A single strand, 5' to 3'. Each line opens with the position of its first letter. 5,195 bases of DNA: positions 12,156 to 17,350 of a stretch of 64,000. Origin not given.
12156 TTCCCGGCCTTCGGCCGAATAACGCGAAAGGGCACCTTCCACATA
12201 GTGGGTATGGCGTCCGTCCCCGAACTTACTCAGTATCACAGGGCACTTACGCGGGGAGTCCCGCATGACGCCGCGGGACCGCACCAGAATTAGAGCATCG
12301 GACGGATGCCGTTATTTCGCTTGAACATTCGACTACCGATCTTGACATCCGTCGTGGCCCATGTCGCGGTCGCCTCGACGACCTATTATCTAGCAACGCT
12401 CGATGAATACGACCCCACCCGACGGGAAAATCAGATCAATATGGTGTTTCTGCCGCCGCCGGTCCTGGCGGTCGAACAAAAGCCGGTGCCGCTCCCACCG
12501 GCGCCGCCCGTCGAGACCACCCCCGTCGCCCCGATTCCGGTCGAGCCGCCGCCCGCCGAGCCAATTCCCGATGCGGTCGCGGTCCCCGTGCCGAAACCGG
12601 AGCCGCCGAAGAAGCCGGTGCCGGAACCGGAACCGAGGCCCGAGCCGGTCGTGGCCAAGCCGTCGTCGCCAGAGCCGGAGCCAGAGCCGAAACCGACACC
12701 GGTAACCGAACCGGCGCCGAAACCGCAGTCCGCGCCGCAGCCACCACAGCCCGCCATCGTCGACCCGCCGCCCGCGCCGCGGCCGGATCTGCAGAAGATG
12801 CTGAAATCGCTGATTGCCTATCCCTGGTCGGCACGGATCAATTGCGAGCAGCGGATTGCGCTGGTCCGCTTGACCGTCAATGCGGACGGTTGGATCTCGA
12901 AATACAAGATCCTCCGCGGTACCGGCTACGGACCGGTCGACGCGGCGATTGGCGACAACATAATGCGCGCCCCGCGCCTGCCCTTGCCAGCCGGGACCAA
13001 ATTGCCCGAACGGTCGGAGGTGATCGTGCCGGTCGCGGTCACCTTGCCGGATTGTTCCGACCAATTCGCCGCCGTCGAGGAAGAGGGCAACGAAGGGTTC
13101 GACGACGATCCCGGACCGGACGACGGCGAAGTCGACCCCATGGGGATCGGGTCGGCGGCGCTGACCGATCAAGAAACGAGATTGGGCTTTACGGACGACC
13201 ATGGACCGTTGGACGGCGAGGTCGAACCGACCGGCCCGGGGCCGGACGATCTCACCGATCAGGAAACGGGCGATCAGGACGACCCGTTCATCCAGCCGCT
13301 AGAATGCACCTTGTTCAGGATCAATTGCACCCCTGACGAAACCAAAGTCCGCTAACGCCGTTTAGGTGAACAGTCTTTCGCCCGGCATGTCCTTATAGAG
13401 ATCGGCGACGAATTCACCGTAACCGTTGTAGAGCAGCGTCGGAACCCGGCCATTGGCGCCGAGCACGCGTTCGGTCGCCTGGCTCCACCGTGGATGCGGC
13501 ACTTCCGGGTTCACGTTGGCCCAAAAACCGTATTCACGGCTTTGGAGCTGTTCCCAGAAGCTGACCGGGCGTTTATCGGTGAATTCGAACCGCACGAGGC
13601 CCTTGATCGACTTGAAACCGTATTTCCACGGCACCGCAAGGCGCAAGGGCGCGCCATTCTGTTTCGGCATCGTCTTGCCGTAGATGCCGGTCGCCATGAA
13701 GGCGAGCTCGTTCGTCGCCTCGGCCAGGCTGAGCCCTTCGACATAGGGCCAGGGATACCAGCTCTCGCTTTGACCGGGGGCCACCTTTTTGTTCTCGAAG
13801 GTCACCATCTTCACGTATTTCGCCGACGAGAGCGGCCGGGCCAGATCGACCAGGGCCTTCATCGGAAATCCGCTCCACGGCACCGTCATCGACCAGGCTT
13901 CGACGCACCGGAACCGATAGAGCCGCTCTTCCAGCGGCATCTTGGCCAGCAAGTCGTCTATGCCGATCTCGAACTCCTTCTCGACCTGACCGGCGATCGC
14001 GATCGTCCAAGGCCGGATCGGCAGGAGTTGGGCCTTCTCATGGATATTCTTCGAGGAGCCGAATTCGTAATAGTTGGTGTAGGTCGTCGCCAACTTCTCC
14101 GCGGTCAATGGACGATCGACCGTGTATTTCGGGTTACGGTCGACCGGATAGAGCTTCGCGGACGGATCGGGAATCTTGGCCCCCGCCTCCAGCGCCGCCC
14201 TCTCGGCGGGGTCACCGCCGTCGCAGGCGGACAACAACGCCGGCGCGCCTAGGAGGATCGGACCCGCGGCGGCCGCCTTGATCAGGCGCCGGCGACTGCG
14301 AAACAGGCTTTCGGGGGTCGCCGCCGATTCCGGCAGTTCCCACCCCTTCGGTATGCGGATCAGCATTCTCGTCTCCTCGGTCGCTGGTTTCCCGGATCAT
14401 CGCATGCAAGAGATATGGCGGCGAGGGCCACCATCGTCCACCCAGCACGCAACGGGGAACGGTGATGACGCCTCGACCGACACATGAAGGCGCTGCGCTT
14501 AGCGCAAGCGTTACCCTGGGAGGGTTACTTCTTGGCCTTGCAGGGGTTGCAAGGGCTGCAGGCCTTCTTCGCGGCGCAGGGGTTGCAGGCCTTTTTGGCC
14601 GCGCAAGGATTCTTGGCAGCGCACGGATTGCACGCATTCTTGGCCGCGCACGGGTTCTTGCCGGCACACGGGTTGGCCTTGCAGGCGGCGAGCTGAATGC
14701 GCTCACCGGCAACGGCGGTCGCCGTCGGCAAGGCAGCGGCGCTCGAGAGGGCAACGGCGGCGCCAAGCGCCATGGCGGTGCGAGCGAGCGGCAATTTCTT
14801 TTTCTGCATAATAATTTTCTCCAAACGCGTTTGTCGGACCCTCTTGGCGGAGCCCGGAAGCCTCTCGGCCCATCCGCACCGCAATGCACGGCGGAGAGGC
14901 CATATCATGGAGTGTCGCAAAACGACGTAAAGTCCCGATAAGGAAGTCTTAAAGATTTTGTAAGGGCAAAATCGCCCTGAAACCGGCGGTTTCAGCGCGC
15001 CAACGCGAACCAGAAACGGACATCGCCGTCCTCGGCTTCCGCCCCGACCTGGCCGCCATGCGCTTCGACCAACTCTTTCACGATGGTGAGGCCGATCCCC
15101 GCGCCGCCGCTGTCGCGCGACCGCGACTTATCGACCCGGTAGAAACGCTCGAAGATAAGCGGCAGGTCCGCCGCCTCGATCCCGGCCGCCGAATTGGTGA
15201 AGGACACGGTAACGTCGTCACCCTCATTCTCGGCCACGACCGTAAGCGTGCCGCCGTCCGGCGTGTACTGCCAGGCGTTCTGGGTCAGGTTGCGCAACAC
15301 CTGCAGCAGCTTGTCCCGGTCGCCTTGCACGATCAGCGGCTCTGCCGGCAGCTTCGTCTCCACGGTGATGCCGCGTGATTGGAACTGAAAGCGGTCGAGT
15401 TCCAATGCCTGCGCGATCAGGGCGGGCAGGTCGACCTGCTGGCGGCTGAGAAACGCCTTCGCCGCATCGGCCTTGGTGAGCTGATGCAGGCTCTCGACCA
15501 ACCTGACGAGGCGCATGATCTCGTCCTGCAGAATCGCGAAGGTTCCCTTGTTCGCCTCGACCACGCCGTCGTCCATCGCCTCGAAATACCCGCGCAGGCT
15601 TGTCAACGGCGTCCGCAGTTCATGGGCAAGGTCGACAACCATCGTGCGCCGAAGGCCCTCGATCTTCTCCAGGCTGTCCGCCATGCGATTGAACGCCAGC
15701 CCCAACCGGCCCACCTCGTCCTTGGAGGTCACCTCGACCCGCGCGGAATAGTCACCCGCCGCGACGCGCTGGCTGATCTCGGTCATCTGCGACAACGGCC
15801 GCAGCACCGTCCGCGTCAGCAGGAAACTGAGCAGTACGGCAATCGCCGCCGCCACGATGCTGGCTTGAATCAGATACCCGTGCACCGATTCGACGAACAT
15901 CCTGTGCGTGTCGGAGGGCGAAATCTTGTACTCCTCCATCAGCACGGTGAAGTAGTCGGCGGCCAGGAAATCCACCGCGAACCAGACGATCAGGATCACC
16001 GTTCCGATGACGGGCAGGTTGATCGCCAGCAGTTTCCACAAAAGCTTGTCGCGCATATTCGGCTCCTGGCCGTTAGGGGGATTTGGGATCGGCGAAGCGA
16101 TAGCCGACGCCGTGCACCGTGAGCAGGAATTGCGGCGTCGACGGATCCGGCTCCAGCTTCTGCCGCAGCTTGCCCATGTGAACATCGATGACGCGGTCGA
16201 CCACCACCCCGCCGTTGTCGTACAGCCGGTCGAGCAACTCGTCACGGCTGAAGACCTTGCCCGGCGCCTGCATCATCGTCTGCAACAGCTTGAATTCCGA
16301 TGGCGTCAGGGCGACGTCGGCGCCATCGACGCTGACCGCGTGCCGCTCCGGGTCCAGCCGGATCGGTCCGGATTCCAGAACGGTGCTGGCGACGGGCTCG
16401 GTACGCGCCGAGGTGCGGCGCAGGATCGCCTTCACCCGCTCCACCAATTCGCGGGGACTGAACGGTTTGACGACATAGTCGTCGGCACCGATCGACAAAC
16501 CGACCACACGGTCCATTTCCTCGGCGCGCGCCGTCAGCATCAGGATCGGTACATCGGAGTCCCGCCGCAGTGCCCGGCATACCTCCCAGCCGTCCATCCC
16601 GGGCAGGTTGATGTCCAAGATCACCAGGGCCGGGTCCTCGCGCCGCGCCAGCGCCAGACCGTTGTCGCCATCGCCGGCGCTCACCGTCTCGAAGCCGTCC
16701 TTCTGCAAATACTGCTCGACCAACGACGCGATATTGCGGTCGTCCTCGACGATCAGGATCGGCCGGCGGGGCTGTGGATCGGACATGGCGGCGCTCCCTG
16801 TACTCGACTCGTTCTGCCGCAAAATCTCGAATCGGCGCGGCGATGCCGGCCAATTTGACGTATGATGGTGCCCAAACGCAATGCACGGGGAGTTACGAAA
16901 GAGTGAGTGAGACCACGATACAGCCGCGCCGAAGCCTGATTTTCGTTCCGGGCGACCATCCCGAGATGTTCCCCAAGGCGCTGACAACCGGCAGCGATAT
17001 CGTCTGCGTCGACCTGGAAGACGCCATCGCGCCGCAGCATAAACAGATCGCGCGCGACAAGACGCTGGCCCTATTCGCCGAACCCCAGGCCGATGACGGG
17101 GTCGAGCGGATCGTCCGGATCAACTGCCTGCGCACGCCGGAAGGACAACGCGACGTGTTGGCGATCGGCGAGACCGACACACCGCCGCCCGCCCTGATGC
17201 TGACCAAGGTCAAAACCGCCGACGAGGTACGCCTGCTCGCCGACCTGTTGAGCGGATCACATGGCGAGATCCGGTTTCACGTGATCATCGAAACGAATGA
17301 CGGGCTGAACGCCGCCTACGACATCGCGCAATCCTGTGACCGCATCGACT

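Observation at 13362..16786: Response regulator, kinase, secreted 11-Cys NPCAAK-repeat mini-protein and orphan msrP: a possible periplasmic oxidant/metal-buffering module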

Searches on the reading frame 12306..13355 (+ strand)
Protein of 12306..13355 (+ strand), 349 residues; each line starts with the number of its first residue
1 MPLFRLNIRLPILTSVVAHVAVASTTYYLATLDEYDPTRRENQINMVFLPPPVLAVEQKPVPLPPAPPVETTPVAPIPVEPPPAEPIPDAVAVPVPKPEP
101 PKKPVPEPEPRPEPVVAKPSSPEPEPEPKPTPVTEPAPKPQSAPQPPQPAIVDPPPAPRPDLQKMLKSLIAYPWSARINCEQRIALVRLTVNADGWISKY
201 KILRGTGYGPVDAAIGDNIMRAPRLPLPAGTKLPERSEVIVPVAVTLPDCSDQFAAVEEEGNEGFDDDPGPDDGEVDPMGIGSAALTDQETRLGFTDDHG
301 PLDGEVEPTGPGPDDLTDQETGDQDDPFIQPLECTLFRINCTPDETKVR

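Call 4: search_protein_families(library=pfam, proteins=[window:12306-13355:+], max_evalue=0.01)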
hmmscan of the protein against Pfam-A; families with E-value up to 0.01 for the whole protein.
window:12306-13355:+ (349 aa): 1 family
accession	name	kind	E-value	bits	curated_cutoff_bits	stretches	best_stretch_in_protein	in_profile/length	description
PF13103.11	TonB_2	-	0.00023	21.7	22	1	174-234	16-78/85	TonB C terminal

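Call 5: search_protein_families(library=ncbifam, proteins=[window:12306-13355:+], max_evalue=0.01)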
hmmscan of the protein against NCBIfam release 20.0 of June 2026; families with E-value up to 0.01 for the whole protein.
window:12306-13355:+ (349 aa): 1 family
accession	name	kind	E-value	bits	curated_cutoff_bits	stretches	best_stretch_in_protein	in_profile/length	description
TIGR01352.1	tonB_Cterm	subfamily_domain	0.0022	18.3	27.1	1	172-243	3-71/76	TonB family protein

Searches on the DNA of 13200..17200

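Call 78: search_rna_families(source=window, start=13200, end=17200, threshold=evalue, max_evalue=1)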
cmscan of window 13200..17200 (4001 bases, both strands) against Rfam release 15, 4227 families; matches with E-value up to 1: 1.
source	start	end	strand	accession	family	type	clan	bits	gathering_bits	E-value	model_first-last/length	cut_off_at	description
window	13480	13550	+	RF03712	MIR6450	Gene; miRNA;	-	22.5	70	0.4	1-107/107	no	MIR6450 microRNA precursor family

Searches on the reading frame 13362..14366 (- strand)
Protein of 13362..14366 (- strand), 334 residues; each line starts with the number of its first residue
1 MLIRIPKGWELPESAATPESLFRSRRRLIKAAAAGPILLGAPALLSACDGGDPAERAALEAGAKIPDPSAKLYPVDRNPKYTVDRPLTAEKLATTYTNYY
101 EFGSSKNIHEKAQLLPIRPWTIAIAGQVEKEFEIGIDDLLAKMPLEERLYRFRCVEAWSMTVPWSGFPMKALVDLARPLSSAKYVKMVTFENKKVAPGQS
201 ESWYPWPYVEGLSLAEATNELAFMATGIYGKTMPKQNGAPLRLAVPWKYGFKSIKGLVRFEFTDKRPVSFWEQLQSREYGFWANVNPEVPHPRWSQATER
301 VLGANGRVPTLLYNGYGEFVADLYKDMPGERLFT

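Call 4: search_protein_families(library=pfam, proteins=[window:13362-14366:-], max_evalue=0.01)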
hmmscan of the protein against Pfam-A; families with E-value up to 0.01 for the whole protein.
window:13362-14366:- (334 aa): 1 family
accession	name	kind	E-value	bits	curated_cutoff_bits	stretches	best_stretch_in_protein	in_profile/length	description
PF00174.25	Oxidored_molyb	-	1.6e-28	99.8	24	1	118-271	10-169/169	Oxidoreductase molybdopterin binding domain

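Call 5: search_protein_families(library=ncbifam, proteins=[window:13362-14366:-], max_evalue=0.01)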
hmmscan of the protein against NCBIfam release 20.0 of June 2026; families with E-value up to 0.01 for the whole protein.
window:13362-14366:- (334 aa): 4 families
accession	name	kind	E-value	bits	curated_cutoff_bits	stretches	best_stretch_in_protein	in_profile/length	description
NF003767.0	PRK05363.1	equivalog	1.7e-122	408.7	207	1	2-330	2-317/320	protein-methionine-sulfoxide reductase catalytic subunit MsrP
NF052245.1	SorA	equivalog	5.9e-09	35.1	600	1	163-273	153-256/396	SorA family sulfite dehydrogenase catalytic subunit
NF052247.1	SorT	equivalog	0.00011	21.1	570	1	161-267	146-247/387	SorT family sulfite dehydrogenase catalytic subunit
TIGR04555.1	sulfite_DH_soxC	equivalog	0.0021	17.1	420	0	118-265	107-257/408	sulfite dehydrogenase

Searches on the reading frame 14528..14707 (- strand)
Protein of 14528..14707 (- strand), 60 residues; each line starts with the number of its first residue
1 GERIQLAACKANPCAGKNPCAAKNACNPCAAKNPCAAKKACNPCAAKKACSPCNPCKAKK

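Call 66: search_solved_structures(query=window:14528-14707:-, max_evalue=10)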
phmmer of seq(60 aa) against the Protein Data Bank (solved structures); distinct sequences matched with E-value up to 10: 2.
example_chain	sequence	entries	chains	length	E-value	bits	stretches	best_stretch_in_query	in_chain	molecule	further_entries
4v7h_BY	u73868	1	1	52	0.27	15.1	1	10-48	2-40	60S ribosomal protein L37(A)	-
8c3a_AK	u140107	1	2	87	0.6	14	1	10-48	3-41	60S ribosomal protein L37-B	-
